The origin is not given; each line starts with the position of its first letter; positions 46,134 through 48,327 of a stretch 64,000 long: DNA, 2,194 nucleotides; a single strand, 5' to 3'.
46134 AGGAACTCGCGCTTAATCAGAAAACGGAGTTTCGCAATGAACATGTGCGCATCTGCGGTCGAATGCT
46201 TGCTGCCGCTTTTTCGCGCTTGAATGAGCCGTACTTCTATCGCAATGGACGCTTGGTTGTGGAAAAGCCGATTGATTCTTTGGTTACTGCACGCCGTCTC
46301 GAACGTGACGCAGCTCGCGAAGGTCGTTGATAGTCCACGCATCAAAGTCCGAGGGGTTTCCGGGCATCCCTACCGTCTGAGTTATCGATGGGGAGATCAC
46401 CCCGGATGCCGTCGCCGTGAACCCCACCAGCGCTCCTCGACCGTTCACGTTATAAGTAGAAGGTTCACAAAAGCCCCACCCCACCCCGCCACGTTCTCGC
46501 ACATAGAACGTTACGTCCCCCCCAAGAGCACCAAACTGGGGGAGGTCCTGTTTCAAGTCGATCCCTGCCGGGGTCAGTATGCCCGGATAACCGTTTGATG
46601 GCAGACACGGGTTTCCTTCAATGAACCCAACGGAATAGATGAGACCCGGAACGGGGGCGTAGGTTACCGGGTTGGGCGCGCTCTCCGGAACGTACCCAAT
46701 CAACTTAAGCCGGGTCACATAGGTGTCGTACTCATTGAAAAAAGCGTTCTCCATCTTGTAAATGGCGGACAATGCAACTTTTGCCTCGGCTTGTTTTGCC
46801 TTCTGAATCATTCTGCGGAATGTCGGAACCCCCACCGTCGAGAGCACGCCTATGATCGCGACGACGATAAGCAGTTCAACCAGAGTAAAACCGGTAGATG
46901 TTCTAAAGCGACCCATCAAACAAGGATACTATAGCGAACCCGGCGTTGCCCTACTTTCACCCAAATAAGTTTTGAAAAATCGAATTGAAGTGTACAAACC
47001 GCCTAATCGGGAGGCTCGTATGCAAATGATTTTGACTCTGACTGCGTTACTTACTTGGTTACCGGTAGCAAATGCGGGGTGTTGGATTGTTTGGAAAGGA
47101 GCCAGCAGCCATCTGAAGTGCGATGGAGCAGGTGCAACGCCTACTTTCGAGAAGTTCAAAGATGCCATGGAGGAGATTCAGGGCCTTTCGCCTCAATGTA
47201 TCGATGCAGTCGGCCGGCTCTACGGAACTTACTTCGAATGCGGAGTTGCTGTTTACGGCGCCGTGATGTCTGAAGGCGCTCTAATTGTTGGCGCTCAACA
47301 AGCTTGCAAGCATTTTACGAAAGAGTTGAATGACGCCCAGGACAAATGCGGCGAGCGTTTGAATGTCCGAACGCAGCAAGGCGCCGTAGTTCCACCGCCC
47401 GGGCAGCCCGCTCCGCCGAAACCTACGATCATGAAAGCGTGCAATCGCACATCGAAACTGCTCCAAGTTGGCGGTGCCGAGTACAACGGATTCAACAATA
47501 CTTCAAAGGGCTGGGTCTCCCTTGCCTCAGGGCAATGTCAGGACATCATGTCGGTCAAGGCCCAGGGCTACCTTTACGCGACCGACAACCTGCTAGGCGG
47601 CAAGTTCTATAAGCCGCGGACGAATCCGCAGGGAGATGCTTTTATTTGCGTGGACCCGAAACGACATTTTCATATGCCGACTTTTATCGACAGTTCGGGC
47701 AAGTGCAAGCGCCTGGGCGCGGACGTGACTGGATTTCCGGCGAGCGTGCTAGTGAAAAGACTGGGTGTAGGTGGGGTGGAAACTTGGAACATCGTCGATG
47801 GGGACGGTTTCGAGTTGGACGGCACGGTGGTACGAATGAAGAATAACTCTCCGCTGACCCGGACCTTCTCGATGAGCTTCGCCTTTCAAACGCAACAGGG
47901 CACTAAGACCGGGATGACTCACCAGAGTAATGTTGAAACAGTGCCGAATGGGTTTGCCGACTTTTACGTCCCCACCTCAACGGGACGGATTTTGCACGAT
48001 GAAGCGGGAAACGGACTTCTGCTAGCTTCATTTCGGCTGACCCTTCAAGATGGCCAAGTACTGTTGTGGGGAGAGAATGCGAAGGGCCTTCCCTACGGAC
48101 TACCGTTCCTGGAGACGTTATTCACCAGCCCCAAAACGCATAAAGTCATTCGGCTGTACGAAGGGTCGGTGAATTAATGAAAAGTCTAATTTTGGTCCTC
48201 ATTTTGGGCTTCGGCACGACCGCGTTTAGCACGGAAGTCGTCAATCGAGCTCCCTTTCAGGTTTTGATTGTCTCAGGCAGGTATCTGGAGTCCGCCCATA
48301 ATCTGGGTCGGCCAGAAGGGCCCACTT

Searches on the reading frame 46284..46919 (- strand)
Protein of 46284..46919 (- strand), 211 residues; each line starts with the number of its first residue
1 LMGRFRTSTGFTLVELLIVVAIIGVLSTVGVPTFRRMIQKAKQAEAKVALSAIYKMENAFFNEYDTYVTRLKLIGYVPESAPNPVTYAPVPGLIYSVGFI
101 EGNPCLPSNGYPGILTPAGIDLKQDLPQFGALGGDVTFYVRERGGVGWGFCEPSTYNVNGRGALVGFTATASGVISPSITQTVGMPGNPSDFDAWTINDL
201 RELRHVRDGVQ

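Call 8: search_protein_families(library=pfam, proteins=[window:46284-46919:-], max_evalue=0.01)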
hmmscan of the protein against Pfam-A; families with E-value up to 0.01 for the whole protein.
window:46284-46919:- (211 aa): 1 family
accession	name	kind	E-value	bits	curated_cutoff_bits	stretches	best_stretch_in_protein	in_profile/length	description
PF07963.17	N_methyl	-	2.3e-06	27.4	21.2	1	8-29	4-25/27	Prokaryotic N-terminal methylation motif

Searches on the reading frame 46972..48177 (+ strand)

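Call 8: search_protein_families(library=pfam, proteins=[window:46972-48177:+], max_evalue=0.01)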
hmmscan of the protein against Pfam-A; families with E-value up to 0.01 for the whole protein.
window:46972-48177:+ (401 aa): 1 family
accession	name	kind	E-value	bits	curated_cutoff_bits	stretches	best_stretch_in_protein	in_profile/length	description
PF06282.16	DUF1036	-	1.4e-08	35.8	23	1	155-255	6-97/113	Protein of unknown function (DUF1036)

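Call 9: search_protein_families(library=ncbifam, proteins=[window:46972-48177:+], max_evalue=0.01)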
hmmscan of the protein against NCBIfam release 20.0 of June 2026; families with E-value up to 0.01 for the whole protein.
window:46972-48177:+ (401 aa): 0 families
